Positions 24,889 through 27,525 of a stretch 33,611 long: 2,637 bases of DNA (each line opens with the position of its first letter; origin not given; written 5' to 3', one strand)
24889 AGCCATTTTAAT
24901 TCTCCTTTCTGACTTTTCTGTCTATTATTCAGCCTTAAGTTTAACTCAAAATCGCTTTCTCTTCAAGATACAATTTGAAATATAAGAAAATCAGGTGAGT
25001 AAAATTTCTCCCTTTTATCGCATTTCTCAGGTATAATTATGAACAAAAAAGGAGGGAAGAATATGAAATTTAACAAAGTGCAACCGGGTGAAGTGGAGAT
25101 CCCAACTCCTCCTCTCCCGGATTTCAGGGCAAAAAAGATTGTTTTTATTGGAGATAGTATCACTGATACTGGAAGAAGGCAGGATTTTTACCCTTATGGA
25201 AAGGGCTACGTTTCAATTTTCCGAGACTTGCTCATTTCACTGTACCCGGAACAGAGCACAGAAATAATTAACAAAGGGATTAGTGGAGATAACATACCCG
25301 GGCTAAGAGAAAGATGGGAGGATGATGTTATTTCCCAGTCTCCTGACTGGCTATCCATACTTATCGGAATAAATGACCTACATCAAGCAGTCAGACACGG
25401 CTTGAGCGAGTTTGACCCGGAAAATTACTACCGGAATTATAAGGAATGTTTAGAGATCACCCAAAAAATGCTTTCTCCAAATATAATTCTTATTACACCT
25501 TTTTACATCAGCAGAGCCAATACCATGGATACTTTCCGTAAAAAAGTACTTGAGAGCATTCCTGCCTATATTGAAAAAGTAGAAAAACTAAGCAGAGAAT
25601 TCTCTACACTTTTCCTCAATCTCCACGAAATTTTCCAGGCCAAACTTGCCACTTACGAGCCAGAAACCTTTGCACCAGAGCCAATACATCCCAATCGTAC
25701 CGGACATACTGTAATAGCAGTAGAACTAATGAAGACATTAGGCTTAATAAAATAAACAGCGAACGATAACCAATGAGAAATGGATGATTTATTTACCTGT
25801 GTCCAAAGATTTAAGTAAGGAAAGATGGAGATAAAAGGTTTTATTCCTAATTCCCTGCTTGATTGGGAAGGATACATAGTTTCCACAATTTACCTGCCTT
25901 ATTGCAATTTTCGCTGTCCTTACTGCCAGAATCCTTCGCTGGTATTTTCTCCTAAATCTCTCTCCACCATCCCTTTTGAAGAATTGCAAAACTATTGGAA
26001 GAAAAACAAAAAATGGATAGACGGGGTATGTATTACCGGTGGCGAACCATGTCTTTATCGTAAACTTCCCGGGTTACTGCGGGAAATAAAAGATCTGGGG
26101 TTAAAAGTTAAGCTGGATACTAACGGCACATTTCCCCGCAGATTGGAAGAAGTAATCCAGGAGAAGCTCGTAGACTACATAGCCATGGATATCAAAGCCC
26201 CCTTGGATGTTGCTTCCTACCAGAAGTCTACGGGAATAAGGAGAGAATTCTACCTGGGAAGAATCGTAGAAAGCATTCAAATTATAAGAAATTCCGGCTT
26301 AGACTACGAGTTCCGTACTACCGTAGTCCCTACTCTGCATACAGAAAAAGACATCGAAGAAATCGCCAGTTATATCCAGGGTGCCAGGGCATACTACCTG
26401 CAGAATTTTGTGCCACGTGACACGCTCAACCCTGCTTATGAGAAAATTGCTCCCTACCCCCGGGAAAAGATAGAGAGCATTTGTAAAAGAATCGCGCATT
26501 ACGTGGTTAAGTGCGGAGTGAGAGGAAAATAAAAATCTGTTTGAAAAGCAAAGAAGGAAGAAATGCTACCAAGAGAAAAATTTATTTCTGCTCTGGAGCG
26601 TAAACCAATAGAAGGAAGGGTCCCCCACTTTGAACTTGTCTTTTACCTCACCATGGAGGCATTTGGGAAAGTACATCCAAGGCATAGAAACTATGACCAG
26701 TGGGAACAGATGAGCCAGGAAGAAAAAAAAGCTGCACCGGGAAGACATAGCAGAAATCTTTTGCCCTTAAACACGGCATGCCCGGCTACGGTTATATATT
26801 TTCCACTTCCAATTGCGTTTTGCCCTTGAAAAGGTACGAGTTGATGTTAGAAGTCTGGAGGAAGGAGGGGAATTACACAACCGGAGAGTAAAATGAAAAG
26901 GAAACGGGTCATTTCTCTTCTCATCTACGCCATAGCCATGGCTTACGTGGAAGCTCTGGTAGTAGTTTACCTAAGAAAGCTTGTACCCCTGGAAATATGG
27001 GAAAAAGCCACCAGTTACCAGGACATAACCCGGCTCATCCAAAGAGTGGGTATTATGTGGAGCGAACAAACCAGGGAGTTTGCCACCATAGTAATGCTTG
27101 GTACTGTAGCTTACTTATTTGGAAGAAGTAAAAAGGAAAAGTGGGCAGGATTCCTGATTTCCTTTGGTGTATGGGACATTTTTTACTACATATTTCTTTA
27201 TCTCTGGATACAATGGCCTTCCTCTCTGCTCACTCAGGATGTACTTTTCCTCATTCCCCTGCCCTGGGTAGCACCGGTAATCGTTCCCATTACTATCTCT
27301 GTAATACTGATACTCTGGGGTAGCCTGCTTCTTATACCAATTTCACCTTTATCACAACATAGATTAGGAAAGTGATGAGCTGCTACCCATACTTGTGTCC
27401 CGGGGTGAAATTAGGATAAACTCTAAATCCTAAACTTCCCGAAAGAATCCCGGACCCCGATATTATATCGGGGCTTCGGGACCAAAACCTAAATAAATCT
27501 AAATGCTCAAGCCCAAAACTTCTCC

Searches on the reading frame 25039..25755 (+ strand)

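Call 23: search_protein_families(library=pfam, proteins=[window:25039-25755:+], max_evalue=0.01)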
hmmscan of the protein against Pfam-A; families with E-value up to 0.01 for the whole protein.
window:25039-25755:+ (238 aa): 2 families
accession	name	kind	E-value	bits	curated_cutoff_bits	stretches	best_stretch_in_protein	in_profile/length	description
PF13472.12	Lipase_GDSL_2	-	6.1e-21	76.2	32.9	1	36-224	1-177/178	GDSL-like Lipase/Acylhydrolase family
PF00657.28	Lipase_GDSL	-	7.7e-11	43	23.6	1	34-227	1-205/208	GDSL-like Lipase/Acylhydrolase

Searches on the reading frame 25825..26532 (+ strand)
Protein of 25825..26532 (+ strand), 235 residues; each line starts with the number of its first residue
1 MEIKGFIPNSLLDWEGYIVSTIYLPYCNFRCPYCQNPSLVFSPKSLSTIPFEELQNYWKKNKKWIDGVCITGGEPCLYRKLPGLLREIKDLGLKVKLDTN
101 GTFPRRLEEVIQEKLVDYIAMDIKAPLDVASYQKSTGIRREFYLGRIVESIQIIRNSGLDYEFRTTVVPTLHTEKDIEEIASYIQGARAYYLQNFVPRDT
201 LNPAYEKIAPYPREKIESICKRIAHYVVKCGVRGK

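Call 23: search_protein_families(library=pfam, proteins=[window:25825-26532:+], max_evalue=0.01)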
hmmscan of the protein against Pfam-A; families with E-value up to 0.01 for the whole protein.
window:25825-26532:+ (235 aa): 2 families
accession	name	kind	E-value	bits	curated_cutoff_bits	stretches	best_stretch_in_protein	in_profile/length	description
PF04055.27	Radical_SAM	-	2.5e-21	77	29.5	1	23-183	3-165/166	Radical SAM superfamily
PF13353.11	Fer4_12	-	8.9e-09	36.2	22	1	19-136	7-126/137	4Fe-4S single cluster domain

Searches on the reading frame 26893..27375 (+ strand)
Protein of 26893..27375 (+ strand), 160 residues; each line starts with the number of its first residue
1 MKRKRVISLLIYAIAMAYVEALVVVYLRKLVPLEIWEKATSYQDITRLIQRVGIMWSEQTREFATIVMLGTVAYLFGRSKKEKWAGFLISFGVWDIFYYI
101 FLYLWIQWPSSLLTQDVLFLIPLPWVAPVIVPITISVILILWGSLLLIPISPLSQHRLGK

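Call 23: search_protein_families(library=pfam, proteins=[window:26893-27375:+], max_evalue=0.01)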
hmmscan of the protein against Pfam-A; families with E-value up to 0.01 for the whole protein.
window:26893-27375:+ (160 aa): 0 families

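Call 68: find_homologous_proteins(query=window:26893-27372:+, max_evalue=0.00001)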
Query window:26893-27372:+ (160 aa): 2696 proteins with E <= 0.00001 among 2785 candidates; the best 120 are listed.
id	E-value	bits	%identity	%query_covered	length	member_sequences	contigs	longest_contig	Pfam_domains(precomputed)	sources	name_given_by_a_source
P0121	1.1e-95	336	100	100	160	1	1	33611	-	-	-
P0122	7.3e-81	288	84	98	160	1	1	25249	-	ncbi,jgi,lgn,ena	-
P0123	4.2e-70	253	75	91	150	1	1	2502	-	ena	-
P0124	9.8e-70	252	75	91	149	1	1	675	-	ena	-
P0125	4.9e-66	240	76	91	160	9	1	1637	-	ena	-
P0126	2.2e-64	235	75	88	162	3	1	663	-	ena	-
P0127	2.2e-63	231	75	88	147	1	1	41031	-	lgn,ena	-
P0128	2.8e-62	228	68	91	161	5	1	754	-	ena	-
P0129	5.5e-62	227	64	100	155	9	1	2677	-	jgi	jgi:hypothetical protein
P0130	2.4e-61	225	70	93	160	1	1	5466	-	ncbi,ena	-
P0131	3.2e-61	224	69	93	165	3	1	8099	-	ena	-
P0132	8.6e-61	223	72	91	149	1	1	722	-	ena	-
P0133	8.4e-60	220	71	85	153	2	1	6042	-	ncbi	-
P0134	9.9e-60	219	68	91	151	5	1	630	-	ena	-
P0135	1.2e-59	219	71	85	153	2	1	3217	-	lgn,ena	-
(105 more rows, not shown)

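Call 69: find_encoding_contigs(protein=P0122, flank=10000, max_places=3)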
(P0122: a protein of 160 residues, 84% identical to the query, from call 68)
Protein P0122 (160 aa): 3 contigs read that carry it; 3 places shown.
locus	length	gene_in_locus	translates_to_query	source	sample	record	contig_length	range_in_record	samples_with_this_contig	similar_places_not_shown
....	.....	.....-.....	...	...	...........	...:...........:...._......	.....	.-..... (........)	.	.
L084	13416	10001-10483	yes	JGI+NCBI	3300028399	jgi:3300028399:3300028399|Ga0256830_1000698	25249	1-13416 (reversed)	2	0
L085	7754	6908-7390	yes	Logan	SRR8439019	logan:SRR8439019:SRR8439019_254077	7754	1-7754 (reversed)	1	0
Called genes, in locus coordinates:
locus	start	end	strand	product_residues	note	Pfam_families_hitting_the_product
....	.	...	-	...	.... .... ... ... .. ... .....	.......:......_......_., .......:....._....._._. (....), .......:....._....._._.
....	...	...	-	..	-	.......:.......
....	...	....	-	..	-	-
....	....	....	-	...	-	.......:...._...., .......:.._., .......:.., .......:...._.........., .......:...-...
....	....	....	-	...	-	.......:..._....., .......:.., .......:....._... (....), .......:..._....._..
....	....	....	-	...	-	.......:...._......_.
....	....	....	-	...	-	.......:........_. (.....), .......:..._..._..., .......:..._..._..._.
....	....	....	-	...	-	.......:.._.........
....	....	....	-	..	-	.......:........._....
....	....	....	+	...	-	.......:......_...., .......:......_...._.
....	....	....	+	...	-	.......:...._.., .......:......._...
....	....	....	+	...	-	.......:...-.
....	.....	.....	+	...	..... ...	-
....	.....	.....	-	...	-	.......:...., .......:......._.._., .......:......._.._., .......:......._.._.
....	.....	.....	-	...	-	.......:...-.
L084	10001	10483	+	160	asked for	-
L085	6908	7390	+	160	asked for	-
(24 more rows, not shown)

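Call 70: find_encoding_contigs(protein=P0127, flank=10000, max_places=3)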
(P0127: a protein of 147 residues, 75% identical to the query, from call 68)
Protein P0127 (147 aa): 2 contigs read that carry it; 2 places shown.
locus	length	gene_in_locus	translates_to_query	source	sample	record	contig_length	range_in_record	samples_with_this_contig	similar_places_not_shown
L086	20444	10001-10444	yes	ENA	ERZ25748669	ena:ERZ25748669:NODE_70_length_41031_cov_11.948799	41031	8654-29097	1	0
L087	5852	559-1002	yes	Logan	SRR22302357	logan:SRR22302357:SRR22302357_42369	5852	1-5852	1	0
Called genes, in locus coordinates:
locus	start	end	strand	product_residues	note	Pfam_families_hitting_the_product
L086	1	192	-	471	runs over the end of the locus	PF03446:NAD_binding_2, PF00393:6PGD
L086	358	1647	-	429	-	PF09861:Lar_N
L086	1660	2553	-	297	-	PF13419:HAD_2 (weak)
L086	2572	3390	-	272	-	PF00106:adh_short, PF13561:adh_short_C2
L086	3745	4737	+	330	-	PF00044:Gp_dh_N, PF02800:Gp_dh_C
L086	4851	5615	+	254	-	PF01946:Thi4, PF01494:FAD_binding_3 (weak), PF00890:FAD_binding_2 (weak), PF01266:DAO (weak), PF03486:HI0933_like (faint), PF07992:Pyr_redox_2, PF12831:FAD_oxidored, PF13450:NAD_binding_8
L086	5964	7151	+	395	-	PF00162:PGK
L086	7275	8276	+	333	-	PF00005:ABC_tran, PF13304:AAA_21 (faint), PF13732:DrrA1-3_C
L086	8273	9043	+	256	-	PF01061:ABC2_membrane, PF12698:ABC2_membrane_3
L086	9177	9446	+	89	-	PF18765:Polbeta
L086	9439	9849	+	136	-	PF20797:HepT-like_2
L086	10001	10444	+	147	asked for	-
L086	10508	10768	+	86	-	PF04365:BrnT_toxin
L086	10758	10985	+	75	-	-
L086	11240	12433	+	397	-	PF13701:DDE_Tnp_1_4, PF01609:DDE_Tnp_1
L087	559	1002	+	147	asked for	-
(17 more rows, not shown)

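Call 90: find_encoding_contigs(protein=window:26893-27375:+, flank=3000, max_places=5)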
Protein window:26893-27375:+ (160 aa): no gene with exactly this product is on record in the collection.
